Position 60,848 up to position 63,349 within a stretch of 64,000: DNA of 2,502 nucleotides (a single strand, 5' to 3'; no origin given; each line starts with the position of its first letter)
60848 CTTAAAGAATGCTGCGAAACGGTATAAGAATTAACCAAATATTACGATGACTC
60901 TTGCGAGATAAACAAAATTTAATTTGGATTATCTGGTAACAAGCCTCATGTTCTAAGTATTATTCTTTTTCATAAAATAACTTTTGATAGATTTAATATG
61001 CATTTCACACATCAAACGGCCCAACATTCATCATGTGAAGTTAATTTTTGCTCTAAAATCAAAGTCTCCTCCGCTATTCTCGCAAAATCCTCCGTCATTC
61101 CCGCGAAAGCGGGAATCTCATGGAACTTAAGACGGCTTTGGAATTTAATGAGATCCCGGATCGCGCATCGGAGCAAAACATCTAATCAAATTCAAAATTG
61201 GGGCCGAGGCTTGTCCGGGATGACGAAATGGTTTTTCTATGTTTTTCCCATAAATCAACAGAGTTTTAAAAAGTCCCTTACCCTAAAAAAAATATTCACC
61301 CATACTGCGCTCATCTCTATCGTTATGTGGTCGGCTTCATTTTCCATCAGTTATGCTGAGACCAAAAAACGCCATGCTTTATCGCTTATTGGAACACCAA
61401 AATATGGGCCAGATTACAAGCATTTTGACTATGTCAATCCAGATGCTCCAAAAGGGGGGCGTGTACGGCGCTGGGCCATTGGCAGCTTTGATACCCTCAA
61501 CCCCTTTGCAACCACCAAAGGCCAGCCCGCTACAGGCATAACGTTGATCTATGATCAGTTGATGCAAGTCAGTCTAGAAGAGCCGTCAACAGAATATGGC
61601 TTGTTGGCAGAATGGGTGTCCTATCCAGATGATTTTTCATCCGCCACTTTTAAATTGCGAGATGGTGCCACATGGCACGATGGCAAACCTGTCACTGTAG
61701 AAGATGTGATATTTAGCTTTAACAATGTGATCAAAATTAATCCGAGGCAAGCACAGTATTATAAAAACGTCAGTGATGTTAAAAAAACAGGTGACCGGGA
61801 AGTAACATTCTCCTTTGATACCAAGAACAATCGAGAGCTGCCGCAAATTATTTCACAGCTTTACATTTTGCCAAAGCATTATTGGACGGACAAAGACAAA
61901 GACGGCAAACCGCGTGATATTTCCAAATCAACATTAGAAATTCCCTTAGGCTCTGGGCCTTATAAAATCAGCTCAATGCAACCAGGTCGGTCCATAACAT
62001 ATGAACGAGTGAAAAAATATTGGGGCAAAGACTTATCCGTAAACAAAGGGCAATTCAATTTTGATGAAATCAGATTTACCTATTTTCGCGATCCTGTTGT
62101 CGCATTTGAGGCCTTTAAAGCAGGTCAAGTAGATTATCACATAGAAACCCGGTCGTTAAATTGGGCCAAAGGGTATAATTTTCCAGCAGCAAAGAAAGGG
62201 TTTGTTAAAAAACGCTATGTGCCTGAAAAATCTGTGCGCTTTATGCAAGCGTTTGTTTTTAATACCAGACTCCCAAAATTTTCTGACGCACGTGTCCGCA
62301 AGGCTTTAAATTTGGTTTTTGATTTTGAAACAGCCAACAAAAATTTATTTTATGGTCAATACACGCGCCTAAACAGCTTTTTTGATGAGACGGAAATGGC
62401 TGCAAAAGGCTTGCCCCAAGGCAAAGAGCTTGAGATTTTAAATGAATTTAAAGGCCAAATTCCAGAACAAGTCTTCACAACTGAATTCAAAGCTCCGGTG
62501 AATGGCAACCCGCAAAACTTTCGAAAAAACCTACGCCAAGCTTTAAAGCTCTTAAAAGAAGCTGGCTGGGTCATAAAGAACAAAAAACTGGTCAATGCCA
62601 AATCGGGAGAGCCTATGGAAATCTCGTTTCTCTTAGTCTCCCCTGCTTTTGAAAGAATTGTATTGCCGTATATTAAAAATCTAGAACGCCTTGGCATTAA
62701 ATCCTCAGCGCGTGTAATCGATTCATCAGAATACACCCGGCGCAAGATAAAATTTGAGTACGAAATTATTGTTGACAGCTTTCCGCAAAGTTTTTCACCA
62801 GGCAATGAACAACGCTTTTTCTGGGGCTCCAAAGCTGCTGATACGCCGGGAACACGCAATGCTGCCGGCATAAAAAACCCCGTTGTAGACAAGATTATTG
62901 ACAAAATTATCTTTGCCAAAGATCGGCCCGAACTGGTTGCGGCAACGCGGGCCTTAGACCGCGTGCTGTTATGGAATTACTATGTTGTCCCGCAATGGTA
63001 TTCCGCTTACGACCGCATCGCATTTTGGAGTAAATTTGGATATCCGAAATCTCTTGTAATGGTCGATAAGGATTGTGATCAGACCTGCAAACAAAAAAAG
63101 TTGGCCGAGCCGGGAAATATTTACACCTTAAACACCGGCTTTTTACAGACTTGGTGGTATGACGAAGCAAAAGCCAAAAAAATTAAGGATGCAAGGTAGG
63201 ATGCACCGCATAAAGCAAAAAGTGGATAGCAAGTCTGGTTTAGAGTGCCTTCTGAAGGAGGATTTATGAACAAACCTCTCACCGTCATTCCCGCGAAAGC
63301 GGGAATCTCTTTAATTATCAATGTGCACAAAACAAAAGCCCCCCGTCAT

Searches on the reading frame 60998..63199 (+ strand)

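Call 87: search_protein_families(library=pfam, proteins=[window:60998-63199:+], max_evalue=0.00001)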
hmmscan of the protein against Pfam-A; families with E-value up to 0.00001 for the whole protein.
window:60998-63199:+ (733 aa): 1 family
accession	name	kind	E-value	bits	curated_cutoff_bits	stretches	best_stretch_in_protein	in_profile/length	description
PF00496.27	SBP_bac_5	-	1.1e-62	212.7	32.4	1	202-611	5-362/368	Bacterial extracellular solute-binding proteins, family 5 Middle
